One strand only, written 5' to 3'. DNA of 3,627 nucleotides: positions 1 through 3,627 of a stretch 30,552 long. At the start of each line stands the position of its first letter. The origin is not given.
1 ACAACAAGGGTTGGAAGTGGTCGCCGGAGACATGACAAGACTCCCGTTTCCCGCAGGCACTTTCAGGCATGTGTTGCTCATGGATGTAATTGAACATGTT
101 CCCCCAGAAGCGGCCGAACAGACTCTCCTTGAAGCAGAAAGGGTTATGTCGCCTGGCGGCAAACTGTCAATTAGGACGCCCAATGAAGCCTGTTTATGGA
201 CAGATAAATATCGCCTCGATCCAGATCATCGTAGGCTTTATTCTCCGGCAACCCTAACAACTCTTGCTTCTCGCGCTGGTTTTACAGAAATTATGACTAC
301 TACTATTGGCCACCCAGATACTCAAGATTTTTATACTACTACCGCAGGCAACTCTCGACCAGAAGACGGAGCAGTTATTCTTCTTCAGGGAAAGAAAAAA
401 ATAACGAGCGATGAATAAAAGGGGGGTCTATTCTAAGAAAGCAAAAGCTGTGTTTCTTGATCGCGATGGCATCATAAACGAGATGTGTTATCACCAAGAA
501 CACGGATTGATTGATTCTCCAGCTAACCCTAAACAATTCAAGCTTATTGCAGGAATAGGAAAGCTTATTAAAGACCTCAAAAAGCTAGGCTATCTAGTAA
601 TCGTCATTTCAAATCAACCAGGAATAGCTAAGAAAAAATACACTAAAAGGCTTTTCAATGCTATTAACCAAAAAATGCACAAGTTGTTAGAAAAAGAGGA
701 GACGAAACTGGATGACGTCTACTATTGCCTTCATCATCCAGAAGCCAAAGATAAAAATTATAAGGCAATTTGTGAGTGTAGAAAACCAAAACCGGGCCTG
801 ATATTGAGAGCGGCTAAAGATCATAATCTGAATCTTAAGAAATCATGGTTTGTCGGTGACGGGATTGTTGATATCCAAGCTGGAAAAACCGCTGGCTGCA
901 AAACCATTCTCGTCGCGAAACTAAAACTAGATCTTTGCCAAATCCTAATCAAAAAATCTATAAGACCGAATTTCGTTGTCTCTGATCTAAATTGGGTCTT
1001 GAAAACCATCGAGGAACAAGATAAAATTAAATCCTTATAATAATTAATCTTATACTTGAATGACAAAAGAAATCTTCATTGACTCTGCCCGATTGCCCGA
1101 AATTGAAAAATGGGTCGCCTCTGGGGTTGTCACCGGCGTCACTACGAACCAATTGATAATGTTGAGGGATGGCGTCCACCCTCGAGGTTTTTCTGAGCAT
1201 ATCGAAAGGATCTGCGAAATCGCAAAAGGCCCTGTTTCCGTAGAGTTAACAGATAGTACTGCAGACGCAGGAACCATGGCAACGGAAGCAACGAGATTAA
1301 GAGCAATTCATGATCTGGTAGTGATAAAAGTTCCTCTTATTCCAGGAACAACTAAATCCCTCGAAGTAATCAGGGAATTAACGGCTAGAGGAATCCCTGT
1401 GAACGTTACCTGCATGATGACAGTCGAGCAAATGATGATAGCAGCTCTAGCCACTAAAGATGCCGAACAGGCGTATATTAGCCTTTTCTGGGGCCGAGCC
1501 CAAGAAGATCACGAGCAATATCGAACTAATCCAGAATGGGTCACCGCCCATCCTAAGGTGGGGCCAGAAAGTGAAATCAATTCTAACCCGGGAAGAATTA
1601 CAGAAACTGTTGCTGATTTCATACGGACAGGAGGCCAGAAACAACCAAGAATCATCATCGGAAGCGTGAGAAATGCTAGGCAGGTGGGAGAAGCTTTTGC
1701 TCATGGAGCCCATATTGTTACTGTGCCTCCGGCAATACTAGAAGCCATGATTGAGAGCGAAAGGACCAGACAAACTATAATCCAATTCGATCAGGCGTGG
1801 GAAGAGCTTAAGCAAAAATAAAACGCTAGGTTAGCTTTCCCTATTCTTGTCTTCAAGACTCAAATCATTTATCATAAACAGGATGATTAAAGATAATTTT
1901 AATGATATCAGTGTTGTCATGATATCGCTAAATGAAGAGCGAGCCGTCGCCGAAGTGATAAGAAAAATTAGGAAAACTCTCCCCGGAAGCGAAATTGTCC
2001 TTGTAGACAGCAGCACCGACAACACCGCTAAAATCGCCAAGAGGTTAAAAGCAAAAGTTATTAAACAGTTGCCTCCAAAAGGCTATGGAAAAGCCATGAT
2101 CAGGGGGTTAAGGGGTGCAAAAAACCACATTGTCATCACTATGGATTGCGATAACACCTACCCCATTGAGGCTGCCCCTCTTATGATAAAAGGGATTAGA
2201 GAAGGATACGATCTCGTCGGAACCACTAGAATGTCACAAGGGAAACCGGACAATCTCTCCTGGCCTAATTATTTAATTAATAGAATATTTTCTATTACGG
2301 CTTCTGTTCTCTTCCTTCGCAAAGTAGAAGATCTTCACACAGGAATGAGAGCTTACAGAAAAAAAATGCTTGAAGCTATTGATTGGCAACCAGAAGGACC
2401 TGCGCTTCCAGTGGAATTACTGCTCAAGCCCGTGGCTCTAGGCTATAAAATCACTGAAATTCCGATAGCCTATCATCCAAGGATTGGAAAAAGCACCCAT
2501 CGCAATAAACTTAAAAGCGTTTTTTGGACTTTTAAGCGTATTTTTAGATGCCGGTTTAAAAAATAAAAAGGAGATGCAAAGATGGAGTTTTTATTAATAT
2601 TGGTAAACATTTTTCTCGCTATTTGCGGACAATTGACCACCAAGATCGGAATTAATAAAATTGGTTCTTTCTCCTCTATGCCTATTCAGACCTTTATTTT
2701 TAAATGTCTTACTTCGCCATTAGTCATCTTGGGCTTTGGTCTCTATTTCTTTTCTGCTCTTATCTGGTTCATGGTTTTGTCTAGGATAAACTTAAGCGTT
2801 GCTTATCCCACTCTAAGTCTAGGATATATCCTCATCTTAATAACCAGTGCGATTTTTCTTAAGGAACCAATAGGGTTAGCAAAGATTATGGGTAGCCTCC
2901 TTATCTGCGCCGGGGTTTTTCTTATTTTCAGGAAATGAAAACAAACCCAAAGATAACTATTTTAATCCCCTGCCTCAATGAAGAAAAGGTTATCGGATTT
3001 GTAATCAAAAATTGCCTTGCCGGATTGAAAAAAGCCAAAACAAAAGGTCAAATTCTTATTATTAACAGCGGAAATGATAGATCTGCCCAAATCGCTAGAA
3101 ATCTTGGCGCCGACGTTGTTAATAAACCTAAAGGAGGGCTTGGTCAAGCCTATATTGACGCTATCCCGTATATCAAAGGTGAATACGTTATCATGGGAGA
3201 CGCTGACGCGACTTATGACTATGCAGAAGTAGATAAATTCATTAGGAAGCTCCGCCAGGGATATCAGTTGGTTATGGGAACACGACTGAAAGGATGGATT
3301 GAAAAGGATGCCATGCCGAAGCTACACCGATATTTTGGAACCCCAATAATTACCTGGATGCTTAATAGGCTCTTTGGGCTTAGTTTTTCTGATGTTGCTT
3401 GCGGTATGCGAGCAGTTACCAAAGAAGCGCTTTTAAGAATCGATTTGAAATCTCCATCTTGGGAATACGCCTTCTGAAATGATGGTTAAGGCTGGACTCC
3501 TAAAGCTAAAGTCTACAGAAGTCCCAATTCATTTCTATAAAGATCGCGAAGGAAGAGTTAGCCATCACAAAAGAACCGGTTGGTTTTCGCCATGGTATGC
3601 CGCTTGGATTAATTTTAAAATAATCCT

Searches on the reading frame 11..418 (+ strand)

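Call 28: search_protein_families(library=pfam, proteins=[window:11-418:+], max_evalue=0.001)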
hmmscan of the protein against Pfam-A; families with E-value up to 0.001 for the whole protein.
window:11-418:+ (135 aa): 3 families
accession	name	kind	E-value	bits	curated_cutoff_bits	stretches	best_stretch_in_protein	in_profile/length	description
PF08241.18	Methyltransf_11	-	4.5e-09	37.3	21.2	1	2-53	45-94/95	Methyltransferase domain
PF13489.12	Methyltransf_23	-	3.1e-08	34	27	1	13-92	77-160/164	Methyltransferase domain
PF13649.12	Methyltransf_25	-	1.4e-07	32.5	27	1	2-50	49-97/97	Methyltransferase domain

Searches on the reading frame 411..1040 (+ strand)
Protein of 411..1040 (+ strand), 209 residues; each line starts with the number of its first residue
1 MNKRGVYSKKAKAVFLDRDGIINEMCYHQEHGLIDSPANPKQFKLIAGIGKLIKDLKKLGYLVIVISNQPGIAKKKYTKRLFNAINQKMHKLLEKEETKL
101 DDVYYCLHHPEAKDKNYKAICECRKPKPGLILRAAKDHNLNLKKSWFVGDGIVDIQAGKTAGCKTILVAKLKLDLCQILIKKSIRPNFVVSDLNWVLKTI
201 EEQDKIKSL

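Call 27: search_protein_families(library=pfam, proteins=[window:411-1040:+], max_evalue=0.001)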
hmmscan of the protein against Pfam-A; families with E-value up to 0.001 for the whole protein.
window:411-1040:+ (209 aa): 4 families
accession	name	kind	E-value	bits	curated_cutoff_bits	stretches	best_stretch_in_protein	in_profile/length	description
PF13242.12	Hydrolase_like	-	3.9e-13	49.5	22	1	123-194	2-73/75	HAD-hyrolase-like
PF13419.12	HAD_2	-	4e-12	47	23.8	1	123-168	133-178/178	Haloacid dehalogenase-like hydrolase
PF08645.17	PNK3P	-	3.7e-10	40.2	22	1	36-153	20-128/161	Polynucleotide kinase 3 phosphatase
PF00702.32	Hydrolase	-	4.3e-09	37.5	26.4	1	44-162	98-191/191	haloacid dehalogenase-like hydrolase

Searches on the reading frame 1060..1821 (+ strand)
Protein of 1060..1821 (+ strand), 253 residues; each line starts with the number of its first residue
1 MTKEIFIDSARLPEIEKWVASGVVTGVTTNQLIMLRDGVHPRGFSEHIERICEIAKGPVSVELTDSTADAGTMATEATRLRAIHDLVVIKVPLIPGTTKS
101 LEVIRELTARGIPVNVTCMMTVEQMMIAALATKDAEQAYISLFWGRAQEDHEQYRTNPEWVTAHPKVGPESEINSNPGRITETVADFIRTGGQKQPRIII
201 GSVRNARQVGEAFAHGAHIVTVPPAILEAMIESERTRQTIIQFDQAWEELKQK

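Call 27: search_protein_families(library=pfam, proteins=[window:1060-1821:+], max_evalue=0.001)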
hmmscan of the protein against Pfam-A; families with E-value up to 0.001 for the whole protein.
window:1060-1821:+ (253 aa): 1 family
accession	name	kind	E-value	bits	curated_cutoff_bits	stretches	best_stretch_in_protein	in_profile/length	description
PF00923.25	TAL_FSA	-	3.5e-33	115.6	27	1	5-249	1-251/285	Transaldolase/Fructose-6-phosphate aldolase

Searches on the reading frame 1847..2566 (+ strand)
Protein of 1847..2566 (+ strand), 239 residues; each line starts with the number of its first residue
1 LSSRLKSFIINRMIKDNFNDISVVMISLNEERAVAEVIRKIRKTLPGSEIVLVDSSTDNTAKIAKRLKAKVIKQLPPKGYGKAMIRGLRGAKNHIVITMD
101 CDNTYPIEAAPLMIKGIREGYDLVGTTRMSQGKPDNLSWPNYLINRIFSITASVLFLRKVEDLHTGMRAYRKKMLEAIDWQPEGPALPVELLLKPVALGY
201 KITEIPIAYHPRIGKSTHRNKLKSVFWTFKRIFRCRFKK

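Call 27: search_protein_families(library=pfam, proteins=[window:1847-2566:+], max_evalue=0.001)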
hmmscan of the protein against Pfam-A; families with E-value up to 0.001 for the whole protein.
window:1847-2566:+ (239 aa): 1 family
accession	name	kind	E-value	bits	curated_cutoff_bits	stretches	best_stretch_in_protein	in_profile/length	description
PF00535.33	Glycos_transf_2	-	2e-22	80.3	23.3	1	22-177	1-166/168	Glycosyl transferase family 2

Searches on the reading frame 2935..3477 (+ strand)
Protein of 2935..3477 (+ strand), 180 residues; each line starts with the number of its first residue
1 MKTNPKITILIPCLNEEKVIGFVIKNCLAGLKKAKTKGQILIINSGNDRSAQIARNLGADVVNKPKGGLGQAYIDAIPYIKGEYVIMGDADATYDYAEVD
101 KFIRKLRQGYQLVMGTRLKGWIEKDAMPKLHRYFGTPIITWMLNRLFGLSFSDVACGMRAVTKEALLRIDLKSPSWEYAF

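Call 27: search_protein_families(library=pfam, proteins=[window:2935-3477:+], max_evalue=0.001)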
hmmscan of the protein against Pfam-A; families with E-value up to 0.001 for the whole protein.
window:2935-3477:+ (180 aa): 1 family
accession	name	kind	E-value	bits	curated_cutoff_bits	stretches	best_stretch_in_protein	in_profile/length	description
PF00535.33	Glycos_transf_2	-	2.1e-17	64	23.3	1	8-166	1-164/168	Glycosyl transferase family 2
